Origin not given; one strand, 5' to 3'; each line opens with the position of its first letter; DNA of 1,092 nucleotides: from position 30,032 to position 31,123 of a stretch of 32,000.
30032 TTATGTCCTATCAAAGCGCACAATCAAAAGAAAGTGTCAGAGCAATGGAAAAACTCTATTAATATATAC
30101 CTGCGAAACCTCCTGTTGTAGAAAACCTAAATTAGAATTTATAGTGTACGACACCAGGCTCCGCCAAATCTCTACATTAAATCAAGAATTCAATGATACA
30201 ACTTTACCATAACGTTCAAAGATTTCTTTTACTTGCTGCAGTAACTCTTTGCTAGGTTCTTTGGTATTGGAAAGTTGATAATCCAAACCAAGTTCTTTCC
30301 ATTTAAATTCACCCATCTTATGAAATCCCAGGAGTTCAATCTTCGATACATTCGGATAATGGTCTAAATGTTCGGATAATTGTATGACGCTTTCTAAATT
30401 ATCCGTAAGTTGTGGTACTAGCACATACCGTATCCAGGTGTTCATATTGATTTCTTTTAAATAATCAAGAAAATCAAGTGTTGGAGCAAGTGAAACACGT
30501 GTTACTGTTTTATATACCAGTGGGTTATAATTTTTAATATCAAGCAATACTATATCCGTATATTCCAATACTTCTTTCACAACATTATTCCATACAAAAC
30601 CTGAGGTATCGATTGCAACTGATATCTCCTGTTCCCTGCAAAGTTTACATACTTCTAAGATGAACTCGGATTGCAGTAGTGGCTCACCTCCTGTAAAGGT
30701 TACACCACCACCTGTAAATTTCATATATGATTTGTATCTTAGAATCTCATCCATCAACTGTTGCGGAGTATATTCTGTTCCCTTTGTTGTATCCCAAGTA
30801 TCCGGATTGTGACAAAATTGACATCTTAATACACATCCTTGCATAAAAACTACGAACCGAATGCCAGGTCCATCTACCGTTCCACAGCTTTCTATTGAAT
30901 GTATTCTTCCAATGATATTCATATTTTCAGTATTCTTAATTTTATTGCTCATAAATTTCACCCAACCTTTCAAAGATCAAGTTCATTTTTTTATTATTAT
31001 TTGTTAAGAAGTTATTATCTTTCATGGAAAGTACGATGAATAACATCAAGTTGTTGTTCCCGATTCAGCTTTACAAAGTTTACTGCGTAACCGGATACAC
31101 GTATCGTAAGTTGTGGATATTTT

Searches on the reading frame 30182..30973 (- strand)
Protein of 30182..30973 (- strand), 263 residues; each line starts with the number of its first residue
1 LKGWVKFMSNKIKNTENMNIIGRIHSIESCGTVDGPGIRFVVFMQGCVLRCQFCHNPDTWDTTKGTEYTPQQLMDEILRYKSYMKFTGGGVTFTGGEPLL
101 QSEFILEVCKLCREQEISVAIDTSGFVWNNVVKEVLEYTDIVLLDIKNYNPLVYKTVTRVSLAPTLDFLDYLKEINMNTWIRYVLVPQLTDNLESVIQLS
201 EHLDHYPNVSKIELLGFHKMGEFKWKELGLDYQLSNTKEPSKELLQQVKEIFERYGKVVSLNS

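Call 10: search_protein_families(library=pfam, proteins=[window:30182-30973:-], max_evalue=0.01)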
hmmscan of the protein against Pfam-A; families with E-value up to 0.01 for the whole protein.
window:30182-30973:- (263 aa): 2 families
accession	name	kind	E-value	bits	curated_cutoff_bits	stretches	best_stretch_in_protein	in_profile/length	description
PF04055.27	Radical_SAM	-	3.9e-27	95.9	29.5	1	41-198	1-164/166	Radical SAM superfamily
PF13353.11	Fer4_12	-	1.8e-22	80.5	22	1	33-145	1-114/137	4Fe-4S single cluster domain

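Call 70: find_homologous_proteins(query=window:30182-30973:-, max_evalue=1e-80)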
Query window:30182-30973:- (263 aa): 679 proteins with E <= 1e-80 among 8000 candidates; the best 120 are listed.
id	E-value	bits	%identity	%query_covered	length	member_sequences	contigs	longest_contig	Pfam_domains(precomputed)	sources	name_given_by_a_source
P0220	3.2e-171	586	100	97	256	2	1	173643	PF04055.28,PF13353.12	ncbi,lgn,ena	-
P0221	3.5e-141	487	83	94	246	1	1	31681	PF04055.28,PF13353.12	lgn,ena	-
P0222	1.3e-140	485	84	94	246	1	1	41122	PF04055.28,PF13353.12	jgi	-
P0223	2.3e-139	481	82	94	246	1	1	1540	PF04055.28,PF13353.12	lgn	-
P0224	5.7e-138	477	84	93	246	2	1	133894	PF04055.28,PF13353.12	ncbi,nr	ncbi:MAG: pflA [Herbinix sp.]|nr:pflA [Herbinix sp.]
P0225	2.7e-137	475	83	93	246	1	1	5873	PF04055.28,PF13353.12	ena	-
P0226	3.2e-133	461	79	94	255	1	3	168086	PF04055.28,PF13353.12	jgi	jgi:pyruvate formate lyase activating enzyme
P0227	5.6e-133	460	81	92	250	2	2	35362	PF04055.28,PF13353.12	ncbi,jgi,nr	ncbi:MAG: pflA [Lachnospiraceae bacterium]|jgi:pyruvate formate lyase activating enzyme|nr:pflA [Lac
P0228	2.4e-132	458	78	95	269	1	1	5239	PF04055.28,PF13353.12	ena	-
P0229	3.4e-132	458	81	93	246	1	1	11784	PF04055.28,PF13353.12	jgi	jgi:pyruvate formate lyase activating enzyme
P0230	4.0e-132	458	79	94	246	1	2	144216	PF04055.28,PF13353.12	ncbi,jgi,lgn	-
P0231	9.7e-132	456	78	93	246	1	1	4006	PF04055.28,PF13353.12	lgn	-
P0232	2.7e-131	455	79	94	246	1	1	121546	PF04055.28,PF13353.12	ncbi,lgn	ncbi:MAG: pyruvate formate-lyase-activating protein [Anaerocolumna sp.]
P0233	2.7e-131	455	78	94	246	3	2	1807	PF04055.28,PF13353.12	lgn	-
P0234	2.7e-131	455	80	91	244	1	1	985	PF04055.28,PF13353.12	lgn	-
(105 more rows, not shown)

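Call 72: find_encoding_contigs(protein=P0222, flank=10000, max_places=2)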
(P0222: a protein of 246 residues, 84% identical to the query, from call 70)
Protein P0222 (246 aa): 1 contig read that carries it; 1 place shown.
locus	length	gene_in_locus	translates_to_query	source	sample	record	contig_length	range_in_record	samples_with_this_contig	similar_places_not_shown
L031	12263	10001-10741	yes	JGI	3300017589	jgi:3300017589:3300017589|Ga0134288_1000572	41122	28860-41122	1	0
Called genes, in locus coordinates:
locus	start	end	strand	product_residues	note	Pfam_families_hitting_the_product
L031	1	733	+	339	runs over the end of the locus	-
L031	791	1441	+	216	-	-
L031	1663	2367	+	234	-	PF09922:LiaF-like_C (weak)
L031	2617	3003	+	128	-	PF03965:Penicillinase_R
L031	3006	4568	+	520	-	PF05569:Peptidase_M56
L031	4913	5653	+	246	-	PF00497:SBP_bac_3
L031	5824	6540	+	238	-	PF00528:BPD_transp_1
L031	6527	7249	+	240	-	PF00005:ABC_tran, PF02463:SMC_N (weak), PF13304:AAA_21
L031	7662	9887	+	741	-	PF02901:PFL-like, PF01228:Gly_radical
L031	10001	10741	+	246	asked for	PF13353:Fer4_12, PF04055:Radical_SAM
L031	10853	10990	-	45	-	-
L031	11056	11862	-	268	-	PF00702:Hydrolase (faint), PF08282:Hydrolase_3, PF05116:S6PP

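Call 73: find_encoding_contigs(protein=P0221, flank=10000, max_places=2)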
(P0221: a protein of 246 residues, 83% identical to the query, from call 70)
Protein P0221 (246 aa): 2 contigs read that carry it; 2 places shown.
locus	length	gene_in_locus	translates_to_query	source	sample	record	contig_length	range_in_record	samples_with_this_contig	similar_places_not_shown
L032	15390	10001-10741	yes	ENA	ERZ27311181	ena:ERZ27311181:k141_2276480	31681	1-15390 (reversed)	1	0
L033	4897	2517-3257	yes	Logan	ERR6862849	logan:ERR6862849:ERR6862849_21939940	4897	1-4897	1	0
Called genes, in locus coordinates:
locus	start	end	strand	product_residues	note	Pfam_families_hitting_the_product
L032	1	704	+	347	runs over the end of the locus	PF14257:DUF4349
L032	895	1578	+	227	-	PF13171:DUF4004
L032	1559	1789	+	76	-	-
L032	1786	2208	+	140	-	-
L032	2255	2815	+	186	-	PF09922:LiaF-like_C (weak)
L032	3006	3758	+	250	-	PF00497:SBP_bac_3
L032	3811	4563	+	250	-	PF00528:BPD_transp_1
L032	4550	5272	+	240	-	PF02463:SMC_N, PF00005:ABC_tran, PF13304:AAA_21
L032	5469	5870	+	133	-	PF01797:Y1_Tnp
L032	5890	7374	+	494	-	-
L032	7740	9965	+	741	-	PF02901:PFL-like, PF01228:Gly_radical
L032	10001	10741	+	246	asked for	PF13353:Fer4_12, PF04055:Radical_SAM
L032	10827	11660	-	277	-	PF00702:Hydrolase (faint), PF08282:Hydrolase_3, PF05116:S6PP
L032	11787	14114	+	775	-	PF00005:ABC_tran, PF02463:SMC_N (faint), PF02687:FtsX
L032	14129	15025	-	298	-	PF00072:Response_reg, PF00990:GGDEF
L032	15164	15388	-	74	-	?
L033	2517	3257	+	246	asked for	PF13353:Fer4_12, PF04055:Radical_SAM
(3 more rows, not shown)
